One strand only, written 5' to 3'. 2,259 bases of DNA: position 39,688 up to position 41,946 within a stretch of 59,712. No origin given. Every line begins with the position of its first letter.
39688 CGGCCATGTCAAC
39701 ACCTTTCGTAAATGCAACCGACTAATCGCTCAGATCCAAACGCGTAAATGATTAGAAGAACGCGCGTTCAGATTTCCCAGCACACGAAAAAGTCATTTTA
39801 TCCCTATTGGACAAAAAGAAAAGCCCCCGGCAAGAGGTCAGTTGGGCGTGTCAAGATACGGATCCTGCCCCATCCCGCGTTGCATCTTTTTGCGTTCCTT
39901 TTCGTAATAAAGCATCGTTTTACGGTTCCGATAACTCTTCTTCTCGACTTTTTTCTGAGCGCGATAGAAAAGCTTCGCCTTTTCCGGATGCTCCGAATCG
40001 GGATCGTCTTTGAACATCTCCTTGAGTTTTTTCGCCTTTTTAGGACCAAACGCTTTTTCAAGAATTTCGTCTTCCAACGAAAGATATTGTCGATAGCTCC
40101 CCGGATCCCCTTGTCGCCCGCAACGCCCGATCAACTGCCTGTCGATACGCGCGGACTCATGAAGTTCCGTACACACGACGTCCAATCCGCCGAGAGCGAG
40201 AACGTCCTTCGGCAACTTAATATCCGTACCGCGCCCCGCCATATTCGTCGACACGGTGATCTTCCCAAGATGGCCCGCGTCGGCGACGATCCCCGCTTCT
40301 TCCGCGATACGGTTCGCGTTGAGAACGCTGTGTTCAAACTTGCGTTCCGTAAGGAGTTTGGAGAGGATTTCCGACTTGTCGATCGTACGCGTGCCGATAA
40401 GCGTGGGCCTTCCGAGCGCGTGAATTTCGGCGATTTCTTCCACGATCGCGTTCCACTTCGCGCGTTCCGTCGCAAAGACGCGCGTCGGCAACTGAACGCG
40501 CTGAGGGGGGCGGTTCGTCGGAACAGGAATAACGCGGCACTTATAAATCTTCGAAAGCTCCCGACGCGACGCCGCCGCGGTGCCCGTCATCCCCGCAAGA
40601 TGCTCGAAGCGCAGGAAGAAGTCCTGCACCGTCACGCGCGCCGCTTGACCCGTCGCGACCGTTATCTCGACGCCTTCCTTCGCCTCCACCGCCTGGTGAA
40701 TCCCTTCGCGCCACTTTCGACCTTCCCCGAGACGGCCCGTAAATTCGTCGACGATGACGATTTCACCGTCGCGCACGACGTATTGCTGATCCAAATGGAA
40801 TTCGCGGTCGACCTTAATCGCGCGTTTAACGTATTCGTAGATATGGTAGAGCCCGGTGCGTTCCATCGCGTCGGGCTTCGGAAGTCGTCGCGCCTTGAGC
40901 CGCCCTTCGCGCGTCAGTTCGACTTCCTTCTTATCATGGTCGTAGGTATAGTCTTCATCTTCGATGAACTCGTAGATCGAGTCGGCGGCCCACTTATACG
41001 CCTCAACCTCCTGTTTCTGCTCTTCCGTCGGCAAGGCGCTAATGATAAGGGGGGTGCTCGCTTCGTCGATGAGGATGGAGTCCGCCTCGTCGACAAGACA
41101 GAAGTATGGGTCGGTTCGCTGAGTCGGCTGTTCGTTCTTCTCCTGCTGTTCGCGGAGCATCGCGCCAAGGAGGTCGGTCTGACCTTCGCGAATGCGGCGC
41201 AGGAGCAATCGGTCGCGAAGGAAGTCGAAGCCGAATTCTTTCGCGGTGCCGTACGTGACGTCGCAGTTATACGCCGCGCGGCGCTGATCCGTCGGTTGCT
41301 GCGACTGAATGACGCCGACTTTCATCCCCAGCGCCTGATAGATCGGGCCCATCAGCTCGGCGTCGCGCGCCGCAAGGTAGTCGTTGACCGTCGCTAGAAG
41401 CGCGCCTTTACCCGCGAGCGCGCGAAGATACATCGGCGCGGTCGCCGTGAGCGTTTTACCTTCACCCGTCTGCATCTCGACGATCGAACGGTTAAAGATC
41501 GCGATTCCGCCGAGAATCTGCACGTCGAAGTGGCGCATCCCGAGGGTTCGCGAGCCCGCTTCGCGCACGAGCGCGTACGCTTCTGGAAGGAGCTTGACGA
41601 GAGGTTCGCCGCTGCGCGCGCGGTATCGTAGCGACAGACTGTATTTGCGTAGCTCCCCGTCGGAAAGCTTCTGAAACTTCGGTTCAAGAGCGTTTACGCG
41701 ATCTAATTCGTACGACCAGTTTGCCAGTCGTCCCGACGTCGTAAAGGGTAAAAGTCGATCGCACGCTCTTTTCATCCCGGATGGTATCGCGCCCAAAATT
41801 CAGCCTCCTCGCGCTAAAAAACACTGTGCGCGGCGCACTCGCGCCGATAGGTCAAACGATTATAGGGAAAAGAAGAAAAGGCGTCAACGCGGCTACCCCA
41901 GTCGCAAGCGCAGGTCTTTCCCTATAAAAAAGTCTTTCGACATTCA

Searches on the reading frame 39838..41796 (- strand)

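Call 8: search_protein_families(library=pfam, proteins=[window:39838-41796:-], max_evalue=0.01)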
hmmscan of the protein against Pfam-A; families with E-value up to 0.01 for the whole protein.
window:39838-41796:- (652 aa): 5 families
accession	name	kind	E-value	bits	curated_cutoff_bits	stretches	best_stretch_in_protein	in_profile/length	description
PF07517.20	SecA_DEAD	-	1.7e-101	339.7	24.6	1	24-414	13-289/290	SecA DEAD-like domain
PF21090.3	P-loop_SecA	-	1.4e-54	185.3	27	2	432-529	3-100/205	SecA P-loop domain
PF01043.26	SecA_PP_bind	-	6.1e-27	94.8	23.5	1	263-371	2-110/110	SecA preprotein cross-linking domain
PF00270.35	DEAD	-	0.0001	22.6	26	1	104-193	17-109/167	DEAD/DEAH box helicase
PF00271.37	Helicase_C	-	0.00022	21.9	23.5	1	449-563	4-110/110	Helicase conserved C-terminal domain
